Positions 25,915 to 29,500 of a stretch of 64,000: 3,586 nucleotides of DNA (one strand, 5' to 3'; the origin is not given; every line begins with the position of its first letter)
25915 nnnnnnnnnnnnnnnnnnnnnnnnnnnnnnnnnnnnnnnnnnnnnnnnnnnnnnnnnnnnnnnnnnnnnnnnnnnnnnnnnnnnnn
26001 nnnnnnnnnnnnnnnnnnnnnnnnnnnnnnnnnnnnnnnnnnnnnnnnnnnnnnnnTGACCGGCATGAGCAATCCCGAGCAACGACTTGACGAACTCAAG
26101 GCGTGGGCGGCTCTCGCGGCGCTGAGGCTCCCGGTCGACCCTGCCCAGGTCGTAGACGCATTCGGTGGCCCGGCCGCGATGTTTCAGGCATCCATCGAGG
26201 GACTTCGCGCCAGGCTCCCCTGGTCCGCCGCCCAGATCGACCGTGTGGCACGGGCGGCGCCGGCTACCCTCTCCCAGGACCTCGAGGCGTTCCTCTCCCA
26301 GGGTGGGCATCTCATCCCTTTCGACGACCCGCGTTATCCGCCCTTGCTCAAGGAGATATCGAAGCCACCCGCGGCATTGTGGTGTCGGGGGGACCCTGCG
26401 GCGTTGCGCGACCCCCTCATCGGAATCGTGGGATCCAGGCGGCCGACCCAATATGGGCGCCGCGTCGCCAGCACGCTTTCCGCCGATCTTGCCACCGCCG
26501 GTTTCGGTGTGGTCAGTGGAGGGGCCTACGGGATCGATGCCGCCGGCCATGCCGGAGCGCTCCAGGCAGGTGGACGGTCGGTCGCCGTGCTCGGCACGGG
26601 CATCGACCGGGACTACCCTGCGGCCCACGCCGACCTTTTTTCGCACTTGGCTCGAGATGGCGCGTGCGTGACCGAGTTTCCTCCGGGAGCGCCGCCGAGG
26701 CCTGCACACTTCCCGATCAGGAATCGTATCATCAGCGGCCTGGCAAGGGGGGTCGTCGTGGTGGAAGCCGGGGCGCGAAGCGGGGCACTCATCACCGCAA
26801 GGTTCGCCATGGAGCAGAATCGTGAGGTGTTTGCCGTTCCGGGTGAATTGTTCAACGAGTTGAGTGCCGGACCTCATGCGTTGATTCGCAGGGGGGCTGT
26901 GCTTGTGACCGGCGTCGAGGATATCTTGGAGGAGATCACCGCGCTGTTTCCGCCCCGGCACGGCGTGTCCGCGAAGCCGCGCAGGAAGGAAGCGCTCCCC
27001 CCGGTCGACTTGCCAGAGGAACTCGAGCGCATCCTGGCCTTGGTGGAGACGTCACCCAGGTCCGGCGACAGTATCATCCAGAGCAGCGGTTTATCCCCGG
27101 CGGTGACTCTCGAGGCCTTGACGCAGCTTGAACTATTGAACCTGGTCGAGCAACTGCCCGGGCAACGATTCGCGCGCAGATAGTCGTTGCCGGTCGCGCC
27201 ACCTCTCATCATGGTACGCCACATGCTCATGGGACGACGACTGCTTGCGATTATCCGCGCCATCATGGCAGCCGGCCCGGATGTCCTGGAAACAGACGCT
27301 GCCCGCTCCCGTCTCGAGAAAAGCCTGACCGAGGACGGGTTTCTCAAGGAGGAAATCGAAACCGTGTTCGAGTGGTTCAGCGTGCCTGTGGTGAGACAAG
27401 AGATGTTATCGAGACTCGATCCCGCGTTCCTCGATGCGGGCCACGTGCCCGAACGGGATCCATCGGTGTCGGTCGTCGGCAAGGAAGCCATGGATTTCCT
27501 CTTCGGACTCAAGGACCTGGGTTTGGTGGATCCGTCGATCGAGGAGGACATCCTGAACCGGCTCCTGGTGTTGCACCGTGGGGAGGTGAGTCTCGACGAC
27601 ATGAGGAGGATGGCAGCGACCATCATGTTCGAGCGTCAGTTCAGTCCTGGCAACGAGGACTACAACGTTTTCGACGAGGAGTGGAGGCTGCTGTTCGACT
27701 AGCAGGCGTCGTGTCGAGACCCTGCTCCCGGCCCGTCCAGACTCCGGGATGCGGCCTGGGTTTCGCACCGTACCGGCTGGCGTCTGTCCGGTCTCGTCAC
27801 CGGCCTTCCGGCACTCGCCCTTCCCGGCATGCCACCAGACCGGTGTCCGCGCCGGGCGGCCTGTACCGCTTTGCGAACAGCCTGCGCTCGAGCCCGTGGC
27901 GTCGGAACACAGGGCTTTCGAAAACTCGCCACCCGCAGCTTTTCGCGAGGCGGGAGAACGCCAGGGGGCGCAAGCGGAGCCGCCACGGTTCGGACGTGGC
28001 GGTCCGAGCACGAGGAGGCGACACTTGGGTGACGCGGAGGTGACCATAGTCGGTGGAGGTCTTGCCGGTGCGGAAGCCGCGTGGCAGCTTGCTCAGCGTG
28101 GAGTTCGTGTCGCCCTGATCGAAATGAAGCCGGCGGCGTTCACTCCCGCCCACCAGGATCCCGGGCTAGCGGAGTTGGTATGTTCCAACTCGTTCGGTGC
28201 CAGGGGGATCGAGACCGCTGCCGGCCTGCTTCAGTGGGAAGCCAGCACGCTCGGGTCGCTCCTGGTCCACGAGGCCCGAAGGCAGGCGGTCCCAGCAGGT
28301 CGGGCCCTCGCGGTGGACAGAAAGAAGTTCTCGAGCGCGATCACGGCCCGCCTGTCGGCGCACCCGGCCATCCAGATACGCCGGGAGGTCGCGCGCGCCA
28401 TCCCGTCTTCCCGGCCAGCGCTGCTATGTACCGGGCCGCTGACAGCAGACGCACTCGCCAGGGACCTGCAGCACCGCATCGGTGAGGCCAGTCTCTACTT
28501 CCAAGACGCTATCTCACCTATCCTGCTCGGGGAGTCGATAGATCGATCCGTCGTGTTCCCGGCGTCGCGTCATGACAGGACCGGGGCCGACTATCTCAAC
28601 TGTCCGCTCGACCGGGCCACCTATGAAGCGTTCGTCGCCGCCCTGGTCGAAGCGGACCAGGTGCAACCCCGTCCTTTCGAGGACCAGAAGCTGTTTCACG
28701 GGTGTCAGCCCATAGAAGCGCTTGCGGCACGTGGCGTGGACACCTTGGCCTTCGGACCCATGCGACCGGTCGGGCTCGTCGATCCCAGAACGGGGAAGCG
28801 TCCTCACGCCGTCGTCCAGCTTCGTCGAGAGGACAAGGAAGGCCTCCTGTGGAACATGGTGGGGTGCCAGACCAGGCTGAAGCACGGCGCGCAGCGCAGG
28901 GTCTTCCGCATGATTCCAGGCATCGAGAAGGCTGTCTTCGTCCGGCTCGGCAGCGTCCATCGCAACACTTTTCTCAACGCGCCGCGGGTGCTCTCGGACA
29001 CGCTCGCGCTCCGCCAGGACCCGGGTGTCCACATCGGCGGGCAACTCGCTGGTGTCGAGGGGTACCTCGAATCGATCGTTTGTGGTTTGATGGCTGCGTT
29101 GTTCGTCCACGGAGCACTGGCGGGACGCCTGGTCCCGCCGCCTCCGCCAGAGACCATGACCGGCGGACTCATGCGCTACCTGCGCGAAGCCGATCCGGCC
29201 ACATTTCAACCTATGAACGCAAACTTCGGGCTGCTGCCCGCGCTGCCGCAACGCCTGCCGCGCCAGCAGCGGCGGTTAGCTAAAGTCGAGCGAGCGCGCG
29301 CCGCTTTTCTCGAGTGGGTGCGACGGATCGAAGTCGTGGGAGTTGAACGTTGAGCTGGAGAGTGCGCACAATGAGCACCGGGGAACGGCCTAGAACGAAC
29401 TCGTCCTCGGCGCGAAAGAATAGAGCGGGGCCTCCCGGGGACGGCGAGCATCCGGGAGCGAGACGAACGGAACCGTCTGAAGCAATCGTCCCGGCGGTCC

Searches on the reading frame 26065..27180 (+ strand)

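Call 22: search_protein_families(library=pfam, proteins=[window:26065-27180:+])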
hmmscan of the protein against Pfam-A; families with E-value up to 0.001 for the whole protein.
window:26065-27180:+ (372 aa): 3 families
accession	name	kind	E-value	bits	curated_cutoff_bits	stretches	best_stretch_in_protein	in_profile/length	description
PF02481.21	DNA_processg_A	-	2.7e-74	249.4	29.6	1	80-282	6-211/212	DNA recombination-mediator protein A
PF17782.7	DprA_WH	-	2.3e-10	40.8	22.9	1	309-367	3-61/61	DprA winged helix domain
PF18306.6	LDcluster4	-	1.7e-06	28.2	26.3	1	118-177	3-63/151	SLOG cluster4 family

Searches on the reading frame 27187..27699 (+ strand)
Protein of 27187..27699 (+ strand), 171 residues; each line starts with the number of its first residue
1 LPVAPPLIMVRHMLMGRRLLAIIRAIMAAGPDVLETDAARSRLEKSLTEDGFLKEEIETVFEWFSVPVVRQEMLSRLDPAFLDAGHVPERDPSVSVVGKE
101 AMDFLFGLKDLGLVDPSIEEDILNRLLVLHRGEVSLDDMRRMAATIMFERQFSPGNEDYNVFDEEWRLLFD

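Call 22: search_protein_families(library=pfam, proteins=[window:27187-27699:+])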
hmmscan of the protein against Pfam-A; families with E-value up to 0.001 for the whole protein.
window:27187-27699:+ (171 aa): 1 family
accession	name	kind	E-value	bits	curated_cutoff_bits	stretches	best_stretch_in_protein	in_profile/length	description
PF04361.18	DUF494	-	4.5e-10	40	22.6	1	38-156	19-133/153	Protein of unknown function (DUF494)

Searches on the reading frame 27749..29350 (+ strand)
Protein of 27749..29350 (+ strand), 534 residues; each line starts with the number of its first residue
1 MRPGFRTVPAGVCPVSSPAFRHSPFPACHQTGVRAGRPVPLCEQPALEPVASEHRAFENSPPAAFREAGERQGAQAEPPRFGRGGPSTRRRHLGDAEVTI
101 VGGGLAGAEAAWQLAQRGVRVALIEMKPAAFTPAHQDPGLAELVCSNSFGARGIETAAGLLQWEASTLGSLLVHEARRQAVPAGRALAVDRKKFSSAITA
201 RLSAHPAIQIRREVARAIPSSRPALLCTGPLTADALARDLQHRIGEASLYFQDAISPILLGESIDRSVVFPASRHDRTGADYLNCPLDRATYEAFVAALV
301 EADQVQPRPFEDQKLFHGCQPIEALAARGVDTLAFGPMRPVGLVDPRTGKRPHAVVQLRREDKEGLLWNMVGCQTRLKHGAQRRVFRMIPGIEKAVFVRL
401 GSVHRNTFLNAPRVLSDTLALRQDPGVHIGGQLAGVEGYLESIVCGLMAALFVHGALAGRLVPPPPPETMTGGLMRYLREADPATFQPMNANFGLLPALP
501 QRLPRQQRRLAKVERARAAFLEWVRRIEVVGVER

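Call 22: search_protein_families(library=pfam, proteins=[window:27749-29350:+])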
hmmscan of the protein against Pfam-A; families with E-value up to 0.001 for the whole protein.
window:27749-29350:+ (534 aa): 8 families
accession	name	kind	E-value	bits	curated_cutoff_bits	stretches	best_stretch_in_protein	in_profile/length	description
PF01134.28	GIDA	-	1.4e-79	268.4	22.1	1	98-459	2-389/391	Glucose inhibited division protein A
PF01266.30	DAO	-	3.2e-07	30.7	27.9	1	98-129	2-34/353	FAD dependent oxidoreductase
PF13450.12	NAD_binding_8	-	1.5e-06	28.8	21.9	1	100-128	1-29/68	NAD(P)-binding Rossmann-like domain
PF00890.30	FAD_binding_2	-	1.7e-05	24.6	20.4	1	98-129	2-33/414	FAD binding domain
PF07992.20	Pyr_redox_2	-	2.4e-05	24.4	26.1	1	96-133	143-179/291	Pyridine nucleotide-disulphide oxidoreductase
PF01494.25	FAD_binding_3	-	7.8e-05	22.5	22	1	96-126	2-32/349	FAD binding domain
PF00070.33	Pyr_redox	-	0.00017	22.4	22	1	98-141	2-43/82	Pyridine nucleotide-disulphide oxidoreductase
PF12831.13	FAD_oxidored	-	0.00019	21.3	27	1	97-127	1-31/416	FAD dependent oxidoreductase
